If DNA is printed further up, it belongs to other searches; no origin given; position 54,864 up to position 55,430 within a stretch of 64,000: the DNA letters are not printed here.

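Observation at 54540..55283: Tandem duplication of an XRE-family HTH gene together with its upstream region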

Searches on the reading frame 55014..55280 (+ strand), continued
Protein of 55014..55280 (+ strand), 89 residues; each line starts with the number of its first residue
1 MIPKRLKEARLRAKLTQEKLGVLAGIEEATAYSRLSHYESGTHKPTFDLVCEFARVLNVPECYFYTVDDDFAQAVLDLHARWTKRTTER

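Call 75: search_protein_families(library=padloc, proteins=[L008:8295-9152:+, L017:8306-9859:+, L018:8322-9638:+, L026:8317-8901:+, L026:8955-10301:+, L028:8242-8928:+, L025:8806-9666:+], max_evalue=0.001)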
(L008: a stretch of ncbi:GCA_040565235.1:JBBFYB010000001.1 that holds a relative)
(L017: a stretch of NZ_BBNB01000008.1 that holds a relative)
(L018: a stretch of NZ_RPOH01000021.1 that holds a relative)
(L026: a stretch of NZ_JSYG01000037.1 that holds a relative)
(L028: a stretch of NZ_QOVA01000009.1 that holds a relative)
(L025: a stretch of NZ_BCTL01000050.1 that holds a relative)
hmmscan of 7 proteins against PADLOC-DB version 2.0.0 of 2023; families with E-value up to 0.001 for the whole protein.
L008:8295-9152:+ (286 aa): 5 families
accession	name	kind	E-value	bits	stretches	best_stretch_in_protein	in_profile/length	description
PDLC03478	REase_II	-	4.6e-07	27.8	1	189-270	83-161/219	Type II restriction enzyme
PDLC03656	mREase_IV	-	9.7e-05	20.2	1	207-271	194-259/277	Type IV methyl-directed restriction enzyme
PDLC00325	PtuB1|PtuB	-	0.00018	19.2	1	203-273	37-107/213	Unknown function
PDLC00740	Effector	-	0.00062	16.6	0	201-270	13-101/391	Endonuclease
PDLC01460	Cas9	-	0.00098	15.4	0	200-267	485-547/901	"CAS-II-A,CAS-II-B,CAS-II-C; effector__SPE"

L017:8306-9859:+ (518 aa): 0 families

L018:8322-9638:+ (439 aa): 0 families

L026:8317-8901:+ (195 aa): 0 families

L026:8955-10301:+ (449 aa): 9 families
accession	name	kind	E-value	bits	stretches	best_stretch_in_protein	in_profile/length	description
PDLC04952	PDC-S19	-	2e-71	239.2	1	111-441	3-320/328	-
PDLC04949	PDC-S19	-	2e-40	137.2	1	110-439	4-322/334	-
PDLC04953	PDC-S19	-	4.2e-21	73.8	1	114-448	8-326/333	-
PDLC04954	PDC-S19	-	2.2e-17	61.4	1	110-388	3-298/330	-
PDLC04950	PDC-S19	-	9.8e-16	55.9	1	111-258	6-159/353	-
PDLC04948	PDC-S19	-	6.7e-12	43.5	1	112-374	11-282/325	-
PDLC04951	PDC-S19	-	1.2e-11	42.3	1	111-235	3-127/357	-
PDLC04955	PDC-S19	-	1.2e-09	35.9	1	111-432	6-333/338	-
PDLC04947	PDC-S19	-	6.1e-06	23.8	1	113-215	7-107/355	-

L028:8242-8928:+ (229 aa): 0 families

L025:8806-9666:+ (287 aa): 0 families

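Call 76: search_protein_families(library=pfam, proteins=[L017:8306-9859:+, L018:8322-9638:+, L026:8317-8901:+, L026:8955-10301:+, L028:8242-8928:+, L025:8806-9666:+], max_evalue=0.001)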
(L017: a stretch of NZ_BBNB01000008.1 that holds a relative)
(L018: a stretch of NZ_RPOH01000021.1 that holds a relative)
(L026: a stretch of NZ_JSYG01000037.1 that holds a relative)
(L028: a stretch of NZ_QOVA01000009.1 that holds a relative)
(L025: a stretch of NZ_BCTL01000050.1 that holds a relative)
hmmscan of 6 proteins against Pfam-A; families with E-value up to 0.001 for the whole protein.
L017:8306-9859:+ (518 aa): 0 families

L018:8322-9638:+ (439 aa): 0 families

L026:8317-8901:+ (195 aa): 0 families

L026:8955-10301:+ (449 aa): 2 families
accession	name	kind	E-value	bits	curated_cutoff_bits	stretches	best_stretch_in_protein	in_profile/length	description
PF12358.13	DUF3644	-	5.4e-45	153.7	27.6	1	116-287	2-179/183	Domain of unknown function (DUF3644)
PF18740.7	EC042_2821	-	0.00016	22.6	24.9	1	342-433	1-87/97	EC042_2821-like Restriction Endonuclease-like domain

L028:8242-8928:+ (229 aa): 0 families

L025:8806-9666:+ (287 aa): 1 family
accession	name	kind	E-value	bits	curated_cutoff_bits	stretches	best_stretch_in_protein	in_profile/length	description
PF19924.4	DUF6387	-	4.3e-75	253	28.9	1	13-256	9-257/258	Family of unknown function (DUF6387)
